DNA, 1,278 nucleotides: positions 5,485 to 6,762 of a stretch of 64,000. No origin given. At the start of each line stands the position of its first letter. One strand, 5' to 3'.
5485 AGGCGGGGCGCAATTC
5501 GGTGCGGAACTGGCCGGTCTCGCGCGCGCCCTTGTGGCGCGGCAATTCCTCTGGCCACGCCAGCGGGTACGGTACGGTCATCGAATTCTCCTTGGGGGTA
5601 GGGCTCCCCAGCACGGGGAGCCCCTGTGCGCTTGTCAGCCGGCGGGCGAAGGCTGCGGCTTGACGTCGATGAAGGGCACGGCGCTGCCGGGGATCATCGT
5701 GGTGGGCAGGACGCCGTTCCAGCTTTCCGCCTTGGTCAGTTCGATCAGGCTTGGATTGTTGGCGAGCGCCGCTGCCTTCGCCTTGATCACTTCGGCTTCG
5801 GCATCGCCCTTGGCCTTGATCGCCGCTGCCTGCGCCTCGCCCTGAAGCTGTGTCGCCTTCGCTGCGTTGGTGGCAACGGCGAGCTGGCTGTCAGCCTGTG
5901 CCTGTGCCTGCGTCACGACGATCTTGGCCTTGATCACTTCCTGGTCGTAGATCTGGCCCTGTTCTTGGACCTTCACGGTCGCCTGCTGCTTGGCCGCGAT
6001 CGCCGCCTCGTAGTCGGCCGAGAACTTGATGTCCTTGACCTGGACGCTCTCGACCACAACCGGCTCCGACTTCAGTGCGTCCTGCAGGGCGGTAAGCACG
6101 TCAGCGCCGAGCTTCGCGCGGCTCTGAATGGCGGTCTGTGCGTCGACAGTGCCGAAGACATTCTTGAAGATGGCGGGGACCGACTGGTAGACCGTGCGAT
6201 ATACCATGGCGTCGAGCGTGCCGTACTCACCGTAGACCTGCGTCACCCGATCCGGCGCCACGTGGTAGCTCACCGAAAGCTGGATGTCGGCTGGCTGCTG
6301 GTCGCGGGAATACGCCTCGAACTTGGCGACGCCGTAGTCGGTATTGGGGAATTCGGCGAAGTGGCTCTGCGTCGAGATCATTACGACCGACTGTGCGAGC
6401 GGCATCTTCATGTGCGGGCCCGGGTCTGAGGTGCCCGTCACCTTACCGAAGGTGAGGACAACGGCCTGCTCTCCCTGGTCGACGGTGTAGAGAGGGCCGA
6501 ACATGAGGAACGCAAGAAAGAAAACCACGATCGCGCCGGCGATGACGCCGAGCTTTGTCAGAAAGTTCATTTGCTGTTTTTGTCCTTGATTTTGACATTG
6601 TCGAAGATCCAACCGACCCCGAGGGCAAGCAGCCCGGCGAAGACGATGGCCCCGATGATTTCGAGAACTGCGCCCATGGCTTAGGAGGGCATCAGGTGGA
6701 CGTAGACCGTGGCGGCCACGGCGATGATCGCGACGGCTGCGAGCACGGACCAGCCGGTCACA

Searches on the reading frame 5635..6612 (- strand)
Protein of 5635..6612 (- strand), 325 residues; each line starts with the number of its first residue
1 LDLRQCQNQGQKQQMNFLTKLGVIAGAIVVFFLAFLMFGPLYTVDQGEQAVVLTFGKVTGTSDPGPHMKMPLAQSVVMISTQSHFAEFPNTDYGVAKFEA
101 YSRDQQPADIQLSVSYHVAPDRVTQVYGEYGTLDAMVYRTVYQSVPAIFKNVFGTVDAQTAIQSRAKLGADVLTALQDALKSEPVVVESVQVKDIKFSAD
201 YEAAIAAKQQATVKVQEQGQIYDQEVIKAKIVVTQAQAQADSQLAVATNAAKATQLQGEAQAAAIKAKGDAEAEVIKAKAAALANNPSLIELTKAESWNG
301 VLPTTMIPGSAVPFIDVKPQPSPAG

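Call 35: search_protein_families(library=phrogs, proteins=[window:5635-6612:-], max_evalue=0.001)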
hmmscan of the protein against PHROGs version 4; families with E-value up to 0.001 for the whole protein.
window:5635-6612:- (325 aa): 2 families
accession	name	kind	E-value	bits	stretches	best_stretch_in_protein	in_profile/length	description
phrog_200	-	other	1.5e-53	183.3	1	12-320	72-362/379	lipoprotein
phrog_38808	-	unknown function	1.3e-14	55.3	1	257-318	7-68/68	-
